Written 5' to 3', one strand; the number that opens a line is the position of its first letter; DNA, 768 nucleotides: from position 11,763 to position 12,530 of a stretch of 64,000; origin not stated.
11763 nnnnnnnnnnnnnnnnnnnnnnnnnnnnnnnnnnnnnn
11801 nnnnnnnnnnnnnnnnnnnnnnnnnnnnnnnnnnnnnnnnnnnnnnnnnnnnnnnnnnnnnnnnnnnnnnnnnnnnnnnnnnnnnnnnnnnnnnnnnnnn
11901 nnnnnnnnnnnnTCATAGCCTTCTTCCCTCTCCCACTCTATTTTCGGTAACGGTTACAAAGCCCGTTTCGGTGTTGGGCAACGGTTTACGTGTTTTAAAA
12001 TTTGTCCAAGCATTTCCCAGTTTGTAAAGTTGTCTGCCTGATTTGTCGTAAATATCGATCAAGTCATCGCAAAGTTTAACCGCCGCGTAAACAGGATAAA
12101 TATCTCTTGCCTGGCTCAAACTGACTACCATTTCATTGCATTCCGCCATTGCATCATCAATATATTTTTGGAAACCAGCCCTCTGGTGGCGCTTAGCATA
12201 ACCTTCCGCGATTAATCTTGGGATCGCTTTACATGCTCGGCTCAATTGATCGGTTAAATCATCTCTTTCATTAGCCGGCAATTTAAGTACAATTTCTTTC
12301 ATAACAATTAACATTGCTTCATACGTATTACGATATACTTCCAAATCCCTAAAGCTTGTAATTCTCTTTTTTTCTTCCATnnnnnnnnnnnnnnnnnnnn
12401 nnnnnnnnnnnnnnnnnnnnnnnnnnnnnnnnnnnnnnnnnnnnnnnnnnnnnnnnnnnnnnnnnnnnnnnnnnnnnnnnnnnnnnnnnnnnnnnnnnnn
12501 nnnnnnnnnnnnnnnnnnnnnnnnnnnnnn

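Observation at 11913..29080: Two four-helix-bundle (IVS/Avd-family) cassettes bracket the TolB-like plus giant-gene unit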

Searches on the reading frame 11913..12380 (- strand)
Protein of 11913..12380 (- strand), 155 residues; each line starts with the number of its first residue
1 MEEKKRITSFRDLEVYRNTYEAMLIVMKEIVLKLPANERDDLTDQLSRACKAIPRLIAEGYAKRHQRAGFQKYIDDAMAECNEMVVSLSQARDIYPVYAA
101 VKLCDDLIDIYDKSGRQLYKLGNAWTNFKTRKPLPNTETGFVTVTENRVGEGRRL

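Call 7: search_protein_families(library=pfam, proteins=[window:11913-12380:-], max_evalue=0.01)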
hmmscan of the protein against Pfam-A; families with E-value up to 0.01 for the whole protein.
window:11913-12380:- (155 aa): 1 family
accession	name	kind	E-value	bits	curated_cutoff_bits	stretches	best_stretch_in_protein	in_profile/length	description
PF05635.17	23S_rRNA_IVP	-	5.7e-14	52.7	33.8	1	11-95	1-83/106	23S rRNA-intervening sequence protein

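Call 8: search_protein_families(library=ncbifam, proteins=[window:11913-12380:-], max_evalue=0.01)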
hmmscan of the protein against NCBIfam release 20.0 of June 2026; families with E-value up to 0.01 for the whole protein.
window:11913-12380:- (155 aa): 3 families
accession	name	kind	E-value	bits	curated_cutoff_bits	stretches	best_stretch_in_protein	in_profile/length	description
TIGR02436.1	TIGR02436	subfamily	1.5e-10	41.3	24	1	29-121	14-104/109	four helix bundle protein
NF008911.0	PRK12275.1-2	subfamily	4.7e-08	33.6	137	1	7-89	1-81/118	hypothetical protein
NF008912.0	PRK12275.1-6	subfamily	0.00031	20.8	124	1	9-95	2-83/117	hypothetical protein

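Call 24: find_homologous_proteins(query=window:11913-12380:-)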
Query window:11913-12380:- (155 aa): 2962 proteins with E <= 0.001 among 2971 candidates; the best 120 are listed.
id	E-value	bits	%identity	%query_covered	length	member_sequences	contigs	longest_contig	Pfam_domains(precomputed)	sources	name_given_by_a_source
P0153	1.3e-97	342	100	100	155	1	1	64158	PF05635.18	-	-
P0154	5.8e-72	258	82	93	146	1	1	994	PF05635.18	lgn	-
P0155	6.4e-72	258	79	95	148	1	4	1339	PF05635.18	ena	-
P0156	1.2e-71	257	79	95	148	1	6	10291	PF05635.18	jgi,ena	-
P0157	1.7e-71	257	79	95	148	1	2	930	PF05635.18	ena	-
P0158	2.3e-71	256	78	95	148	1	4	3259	PF05635.18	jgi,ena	-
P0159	4.6e-71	255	78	95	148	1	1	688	PF05635.18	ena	-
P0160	6.3e-71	255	78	95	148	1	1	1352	PF05635.18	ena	-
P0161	2.7e-70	253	79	95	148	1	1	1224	PF05635.18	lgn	-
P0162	1.3e-68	248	84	86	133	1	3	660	PF05635.18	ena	-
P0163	3.6e-68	246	83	86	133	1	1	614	PF05635.18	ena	-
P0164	4.5e-68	246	84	85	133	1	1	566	PF05635.18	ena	-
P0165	7.2e-68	245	78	95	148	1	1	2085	PF05635.18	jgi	jgi:four helix bundle protein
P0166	2.3e-67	243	83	85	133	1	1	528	PF05635.18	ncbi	-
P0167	2.6e-67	243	83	85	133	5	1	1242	PF05635.18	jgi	-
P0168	4.2e-67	243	78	94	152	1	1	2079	PF05635.18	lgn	-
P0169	4.5e-67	243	83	85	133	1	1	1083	PF05635.18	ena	-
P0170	6.0e-67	242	83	85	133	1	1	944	PF05635.18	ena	-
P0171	6.6e-67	242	86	83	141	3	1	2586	PF05635.18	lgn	-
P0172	1.2e-66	241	83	85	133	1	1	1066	PF05635.18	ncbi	-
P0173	1.6e-66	241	83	85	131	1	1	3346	PF05635.18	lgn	-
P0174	1.7e-66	241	75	97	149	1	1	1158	PF05635.18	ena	-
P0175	1.7e-66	241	84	85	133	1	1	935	PF05635.18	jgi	jgi:four helix bundle protein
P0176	2.0e-66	240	81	86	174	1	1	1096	PF05635.18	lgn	-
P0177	2.3e-66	240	83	85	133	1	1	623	PF05635.18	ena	-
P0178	5.1e-66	239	81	86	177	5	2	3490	PF05635.18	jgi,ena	-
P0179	5.2e-66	239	83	85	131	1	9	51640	PF05635.18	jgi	jgi:four helix bundle protein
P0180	5.3e-66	239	85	85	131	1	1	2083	PF05635.18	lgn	-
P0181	6.1e-66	239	82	85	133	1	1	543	PF05635.18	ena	-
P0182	7.3e-66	239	82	85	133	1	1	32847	PF05635.18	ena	-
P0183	8.2e-66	238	81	85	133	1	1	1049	PF05635.18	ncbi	-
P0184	8.2e-66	238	84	83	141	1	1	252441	PF05635.18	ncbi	-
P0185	8.2e-66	238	82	85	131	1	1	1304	PF05635.18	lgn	-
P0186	1.2e-65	238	82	85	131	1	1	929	PF05635.18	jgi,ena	-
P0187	1.3e-65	238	81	85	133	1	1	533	PF05635.18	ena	-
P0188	1.5e-65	238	82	85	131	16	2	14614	PF05635.18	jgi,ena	-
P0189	1.6e-65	238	79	87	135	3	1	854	PF05635.18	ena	-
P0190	1.6e-65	237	79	87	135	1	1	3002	PF05635.18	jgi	-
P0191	1.6e-65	237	82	85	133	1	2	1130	PF05635.18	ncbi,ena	-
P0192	3.8e-65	236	78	86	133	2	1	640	PF05635.18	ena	-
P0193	3.8e-65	236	82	85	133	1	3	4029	PF05635.18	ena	-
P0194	5.7e-65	236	82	85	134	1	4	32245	PF05635.18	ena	-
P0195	6.5e-65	236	80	85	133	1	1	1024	PF05635.18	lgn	-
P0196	8.3e-65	235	83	85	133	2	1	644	PF05635.18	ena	-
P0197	9.4e-65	235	81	85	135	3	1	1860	PF05635.18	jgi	jgi:four helix bundle protein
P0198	1.1e-64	235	80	85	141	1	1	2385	PF05635.18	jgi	jgi:four helix bundle protein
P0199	1.1e-64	235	81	85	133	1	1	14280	PF05635.18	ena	-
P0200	1.2e-64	235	80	85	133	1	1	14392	PF05635.18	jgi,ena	-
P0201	1.3e-64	235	81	85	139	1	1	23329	PF05635.18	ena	-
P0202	1.4e-64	234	82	85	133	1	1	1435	PF05635.18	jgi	-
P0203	1.5e-64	234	85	85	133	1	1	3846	PF05635.18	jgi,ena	-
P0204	1.9e-64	234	79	85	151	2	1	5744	PF05635.18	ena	-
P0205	2.1e-64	234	80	85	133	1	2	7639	PF05635.18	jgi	-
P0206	2.4e-64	234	82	85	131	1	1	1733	PF05635.18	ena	-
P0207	2.8e-64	233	80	84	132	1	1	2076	PF05635.18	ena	-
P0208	2.8e-64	233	80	85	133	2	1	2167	PF05635.18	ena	-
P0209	3.3e-64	233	80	85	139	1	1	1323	PF05635.18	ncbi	-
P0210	3.7e-64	233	82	85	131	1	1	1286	PF05635.18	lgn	-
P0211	4.1e-64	233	80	85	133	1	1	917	PF05635.18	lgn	-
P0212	4.6e-64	233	80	85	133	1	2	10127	PF05635.18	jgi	jgi:four helix bundle protein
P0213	5.0e-64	233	76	92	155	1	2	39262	PF05635.18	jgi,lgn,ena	-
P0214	5.2e-64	233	80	85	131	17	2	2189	PF05635.18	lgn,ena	-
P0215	6.9e-64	232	80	85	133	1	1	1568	PF05635.18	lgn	-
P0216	7.5e-64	232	79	85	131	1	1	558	PF05635.18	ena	-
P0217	7.7e-64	232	80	85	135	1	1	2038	PF05635.18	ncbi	-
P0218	1.1e-63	232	79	85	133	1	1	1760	PF05635.18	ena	-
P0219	1.5e-63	231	79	85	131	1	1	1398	PF05635.18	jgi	jgi:four helix bundle protein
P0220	1.5e-63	231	79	85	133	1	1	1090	PF05635.18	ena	-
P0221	1.8e-63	231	79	85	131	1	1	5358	PF05635.18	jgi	-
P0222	1.8e-63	231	78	86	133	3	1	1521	PF05635.18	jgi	jgi:four helix bundle protein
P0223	2.5e-63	230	80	85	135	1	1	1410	PF05635.18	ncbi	-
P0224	2.7e-63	230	79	85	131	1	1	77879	PF05635.18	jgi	-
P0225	2.8e-63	230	81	83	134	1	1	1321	PF05635.18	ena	-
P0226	3.7e-63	230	79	85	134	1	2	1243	PF05635.18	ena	-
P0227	4.8e-63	229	81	85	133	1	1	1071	PF05635.18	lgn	-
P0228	4.9e-63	229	77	87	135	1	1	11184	PF05635.18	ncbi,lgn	-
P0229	5.5e-63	229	80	85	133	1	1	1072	PF05635.18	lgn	-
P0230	6.0e-63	229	74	92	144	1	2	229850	PF05635.18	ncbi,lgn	-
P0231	6.0e-63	229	80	85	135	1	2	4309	PF05635.18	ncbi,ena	-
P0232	7.0e-63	229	78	86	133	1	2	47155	PF05635.18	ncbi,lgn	ncbi:MAG: four helix bundle protein [Candidatus Omnitrophota bacterium]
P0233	7.4e-63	229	82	83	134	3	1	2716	PF05635.18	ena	-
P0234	7.6e-63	229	81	85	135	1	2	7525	PF05635.18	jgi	jgi:four helix bundle protein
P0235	8.0e-63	229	79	85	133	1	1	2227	PF05635.18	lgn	-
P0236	9.1e-63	229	80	85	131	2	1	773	PF05635.18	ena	-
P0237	9.5e-63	229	78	86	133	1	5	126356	PF05635.18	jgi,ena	-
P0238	1.2e-62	228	79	83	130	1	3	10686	PF05635.18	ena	-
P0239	1.3e-62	228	80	85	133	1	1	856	PF05635.18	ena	-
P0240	1.6e-62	228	79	83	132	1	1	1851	PF05635.18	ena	-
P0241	1.7e-62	228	81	80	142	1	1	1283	PF05635.18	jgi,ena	-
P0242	1.7e-62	228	79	83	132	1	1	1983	PF05635.18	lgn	-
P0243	1.7e-62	228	79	85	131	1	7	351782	PF05635.18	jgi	-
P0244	1.8e-62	228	81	83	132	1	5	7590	PF05635.18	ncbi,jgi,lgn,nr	ncbi:MAG: four helix bundle protein [Candidatus Omnitrophica bacterium]|nr:four helix bundle protein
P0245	1.8e-62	228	79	83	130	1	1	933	PF05635.18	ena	-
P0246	1.9e-62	228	78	87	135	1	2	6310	PF05635.18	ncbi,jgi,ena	-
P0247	2.1e-62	227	80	85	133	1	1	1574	PF05635.18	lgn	-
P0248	2.6e-62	227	78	85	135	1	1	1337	PF05635.18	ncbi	-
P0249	2.7e-62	227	79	85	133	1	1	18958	PF05635.18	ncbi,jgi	jgi:four helix bundle protein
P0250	2.7e-62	227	81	83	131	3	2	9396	PF05635.18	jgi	jgi:four helix bundle protein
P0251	2.9e-62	227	80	85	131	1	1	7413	PF05635.18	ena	-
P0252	3.1e-62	227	70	94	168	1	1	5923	PF05635.18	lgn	-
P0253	3.6e-62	227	80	85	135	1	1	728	PF05635.18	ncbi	-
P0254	3.9e-62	227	80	85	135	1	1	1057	PF05635.18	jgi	jgi:four helix bundle protein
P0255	4.1e-62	226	81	85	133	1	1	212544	PF05635.18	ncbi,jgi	jgi:four helix bundle protein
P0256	4.4e-62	226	77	85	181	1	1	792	PF05635.18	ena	-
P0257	4.5e-62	226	81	83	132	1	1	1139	PF05635.18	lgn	-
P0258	4.8e-62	226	78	85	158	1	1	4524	PF05635.18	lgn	-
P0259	4.9e-62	226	80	85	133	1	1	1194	PF05635.18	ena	-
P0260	5.1e-62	226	80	85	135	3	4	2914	PF05635.18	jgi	jgi:four helix bundle protein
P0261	5.1e-62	226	80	85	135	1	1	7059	PF05635.18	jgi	jgi:four helix bundle protein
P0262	5.5e-62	226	81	83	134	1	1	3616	PF05635.18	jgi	-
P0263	5.6e-62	226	79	83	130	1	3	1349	PF05635.18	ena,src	-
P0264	7.3e-62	226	76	85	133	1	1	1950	PF05635.18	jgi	jgi:four helix bundle protein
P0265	7.5e-62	226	77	85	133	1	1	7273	PF05635.18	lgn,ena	-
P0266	8.3e-62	225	79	85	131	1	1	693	PF05635.18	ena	-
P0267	9.0e-62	225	77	86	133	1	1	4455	PF05635.18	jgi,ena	-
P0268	9.7e-62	225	79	83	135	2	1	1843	PF05635.18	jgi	jgi:four helix bundle protein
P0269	1.1e-61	225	79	83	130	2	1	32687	PF05635.18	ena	-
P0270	1.1e-61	225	79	85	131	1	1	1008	PF05635.18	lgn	-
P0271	1.2e-61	225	78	83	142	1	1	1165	PF05635.18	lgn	-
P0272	1.3e-61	225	78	84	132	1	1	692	PF05635.18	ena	-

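Call 32: find_related_loci(query=window:11913-12380:-, collection=metagenome_contigs, flank=10000)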
Query window:11913-12380:- (155 aa) in metagenome_contigs; peptide patterns used: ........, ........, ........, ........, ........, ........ (x = any residue, [..] = any of these).
285 stretches matched a pattern; 86 encode a relative of the query (tblastn E <= 1e-3); the best 80 are kept; 80 distinct loci.
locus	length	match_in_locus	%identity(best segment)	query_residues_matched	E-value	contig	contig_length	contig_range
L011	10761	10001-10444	80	1-148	3e-79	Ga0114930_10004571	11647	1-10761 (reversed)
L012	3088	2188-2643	76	1-152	1e-79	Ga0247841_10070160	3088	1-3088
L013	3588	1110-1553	82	1-148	8e-79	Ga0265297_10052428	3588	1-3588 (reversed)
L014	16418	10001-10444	79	1-148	3e-78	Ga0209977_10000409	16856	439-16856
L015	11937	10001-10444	78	1-148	8e-78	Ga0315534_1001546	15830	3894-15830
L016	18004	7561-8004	78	1-148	8e-78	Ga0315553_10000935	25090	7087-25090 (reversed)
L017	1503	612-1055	78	1-148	2e-81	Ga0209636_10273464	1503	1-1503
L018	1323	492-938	77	1-149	3e-81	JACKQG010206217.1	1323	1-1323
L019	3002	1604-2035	78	1-144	7e-77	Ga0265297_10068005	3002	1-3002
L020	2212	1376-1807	78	1-144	2e-77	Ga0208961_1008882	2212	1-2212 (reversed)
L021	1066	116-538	80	1-141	2e-81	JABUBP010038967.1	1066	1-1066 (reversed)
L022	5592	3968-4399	78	1-144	2e-75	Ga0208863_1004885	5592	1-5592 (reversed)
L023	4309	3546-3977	78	2-144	2e-73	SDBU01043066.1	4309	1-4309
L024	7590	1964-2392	78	4-146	3e-73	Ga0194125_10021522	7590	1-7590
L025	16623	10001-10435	76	1-145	9e-73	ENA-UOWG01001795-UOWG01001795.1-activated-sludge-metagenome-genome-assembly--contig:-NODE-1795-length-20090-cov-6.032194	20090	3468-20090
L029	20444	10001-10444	74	1-148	9e-72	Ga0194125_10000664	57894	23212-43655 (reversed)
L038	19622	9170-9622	70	1-151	5e-69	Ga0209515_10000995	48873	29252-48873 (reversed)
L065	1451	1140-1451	80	3-106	2e-56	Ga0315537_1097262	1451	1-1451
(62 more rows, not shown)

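Call 58: search_protein_families(library=pfam, proteins=[L022:2229-2663:+, L038:10927-11208:-, L029:19230-19709:+, L065:626-1042:+, L012:850-1311:+], max_evalue=0.01)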
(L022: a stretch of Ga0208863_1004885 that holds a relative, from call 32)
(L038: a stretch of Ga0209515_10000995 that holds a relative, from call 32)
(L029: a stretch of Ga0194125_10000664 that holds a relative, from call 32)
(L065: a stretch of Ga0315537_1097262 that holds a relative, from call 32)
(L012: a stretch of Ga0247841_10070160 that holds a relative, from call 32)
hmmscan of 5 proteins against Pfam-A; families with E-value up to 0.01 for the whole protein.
L022:2229-2663:+ (144 aa): 2 families
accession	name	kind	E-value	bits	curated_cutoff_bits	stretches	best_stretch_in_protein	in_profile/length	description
PF16732.10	ComP_DUS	-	1.1e-05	26.6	27.3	1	36-114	8-83/87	Type IV minor pilin ComP, DNA uptake sequence receptor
PF07963.17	N_methyl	-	8.1e-05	22.5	21.2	1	2-27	1-26/27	Prokaryotic N-terminal methylation motif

L038:10927-11208:- (93 aa): 0 families

L029:19230-19709:+ (159 aa): 1 family
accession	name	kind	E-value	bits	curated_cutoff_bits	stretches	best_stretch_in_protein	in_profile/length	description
PF01797.21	Y1_Tnp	-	7.3e-20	71.7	23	1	11-122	4-119/121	Transposase IS200 like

L065:626-1042:+ (138 aa): 4 families
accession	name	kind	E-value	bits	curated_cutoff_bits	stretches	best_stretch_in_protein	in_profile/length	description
PF00076.28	RRM_1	-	3.3e-22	78.6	20.7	1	6-70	1-70/70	RNA recognition motif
PF16842.11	RRM_occluded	-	7e-07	29.5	30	1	8-71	6-70/79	Occluded RNA-recognition motif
PF13893.12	RRM_5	-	8.9e-07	29.1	27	1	2-72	25-97/125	RNA recognition motif. (a.k.a. RRM, RBD, or RNP domain)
PF08777.17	RRM_3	-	0.0015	19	22.9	1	11-62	9-60/102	RNA binding motif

L012:850-1311:+ (153 aa): 0 families

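Call 71: search_solved_structures(query=window:11913-12380:-, max_evalue=0.01)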
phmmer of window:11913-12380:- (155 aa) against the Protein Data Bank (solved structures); distinct sequences matched with E-value up to 0.01: 1.
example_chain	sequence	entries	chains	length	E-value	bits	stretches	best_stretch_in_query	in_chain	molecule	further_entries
2gsc_A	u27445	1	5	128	0.00097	22.5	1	12-86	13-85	Putative uncharacterized protein XCC0516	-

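Call 84: find_related_loci(query=window:11913-12380:-, collection=viral_contigs, flank=5000)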
Query window:11913-12380:- (155 aa) in viral_contigs; peptide patterns used: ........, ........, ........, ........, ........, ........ (x = any residue, [..] = any of these).
7 stretches matched a pattern, but none encodes a relative of the query by tblastn (E <= 1e-3).

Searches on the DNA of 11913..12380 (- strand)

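Call 105: search_rna_families(sources=[L012, L013, L017, L018, L019, L020, L021, L026, L028, L030, L031, L032, L036, L037, L040, L042, L043, L046, L048, L049], threshold=gathering)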
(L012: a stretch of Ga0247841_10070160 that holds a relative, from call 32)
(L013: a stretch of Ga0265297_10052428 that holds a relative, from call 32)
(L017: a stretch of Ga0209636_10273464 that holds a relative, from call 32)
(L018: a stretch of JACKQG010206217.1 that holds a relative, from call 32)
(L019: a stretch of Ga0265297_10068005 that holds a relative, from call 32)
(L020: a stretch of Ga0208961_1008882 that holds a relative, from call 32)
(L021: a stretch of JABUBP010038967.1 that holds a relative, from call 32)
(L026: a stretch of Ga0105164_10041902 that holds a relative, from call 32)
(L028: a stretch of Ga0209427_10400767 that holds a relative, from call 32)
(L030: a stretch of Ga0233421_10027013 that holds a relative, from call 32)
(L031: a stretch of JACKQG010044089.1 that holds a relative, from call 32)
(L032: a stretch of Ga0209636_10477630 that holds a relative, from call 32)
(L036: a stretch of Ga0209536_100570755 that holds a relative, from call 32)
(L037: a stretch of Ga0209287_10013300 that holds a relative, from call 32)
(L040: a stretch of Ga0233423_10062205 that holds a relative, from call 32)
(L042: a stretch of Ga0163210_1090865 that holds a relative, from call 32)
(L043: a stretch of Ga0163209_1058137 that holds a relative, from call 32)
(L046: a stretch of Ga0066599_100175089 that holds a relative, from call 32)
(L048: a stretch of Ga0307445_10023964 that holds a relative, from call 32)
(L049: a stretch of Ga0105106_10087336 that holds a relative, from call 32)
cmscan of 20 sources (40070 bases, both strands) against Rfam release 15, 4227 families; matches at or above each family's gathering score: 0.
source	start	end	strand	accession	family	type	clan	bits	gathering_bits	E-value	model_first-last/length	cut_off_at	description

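Call 106: search_rna_families(sources=[L050, L051, L052, L054, L055, L056, L060, L061, L062, L064, L065, L066, L067, L070, L071, L072, L078, L079, L081, L086], threshold=gathering)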
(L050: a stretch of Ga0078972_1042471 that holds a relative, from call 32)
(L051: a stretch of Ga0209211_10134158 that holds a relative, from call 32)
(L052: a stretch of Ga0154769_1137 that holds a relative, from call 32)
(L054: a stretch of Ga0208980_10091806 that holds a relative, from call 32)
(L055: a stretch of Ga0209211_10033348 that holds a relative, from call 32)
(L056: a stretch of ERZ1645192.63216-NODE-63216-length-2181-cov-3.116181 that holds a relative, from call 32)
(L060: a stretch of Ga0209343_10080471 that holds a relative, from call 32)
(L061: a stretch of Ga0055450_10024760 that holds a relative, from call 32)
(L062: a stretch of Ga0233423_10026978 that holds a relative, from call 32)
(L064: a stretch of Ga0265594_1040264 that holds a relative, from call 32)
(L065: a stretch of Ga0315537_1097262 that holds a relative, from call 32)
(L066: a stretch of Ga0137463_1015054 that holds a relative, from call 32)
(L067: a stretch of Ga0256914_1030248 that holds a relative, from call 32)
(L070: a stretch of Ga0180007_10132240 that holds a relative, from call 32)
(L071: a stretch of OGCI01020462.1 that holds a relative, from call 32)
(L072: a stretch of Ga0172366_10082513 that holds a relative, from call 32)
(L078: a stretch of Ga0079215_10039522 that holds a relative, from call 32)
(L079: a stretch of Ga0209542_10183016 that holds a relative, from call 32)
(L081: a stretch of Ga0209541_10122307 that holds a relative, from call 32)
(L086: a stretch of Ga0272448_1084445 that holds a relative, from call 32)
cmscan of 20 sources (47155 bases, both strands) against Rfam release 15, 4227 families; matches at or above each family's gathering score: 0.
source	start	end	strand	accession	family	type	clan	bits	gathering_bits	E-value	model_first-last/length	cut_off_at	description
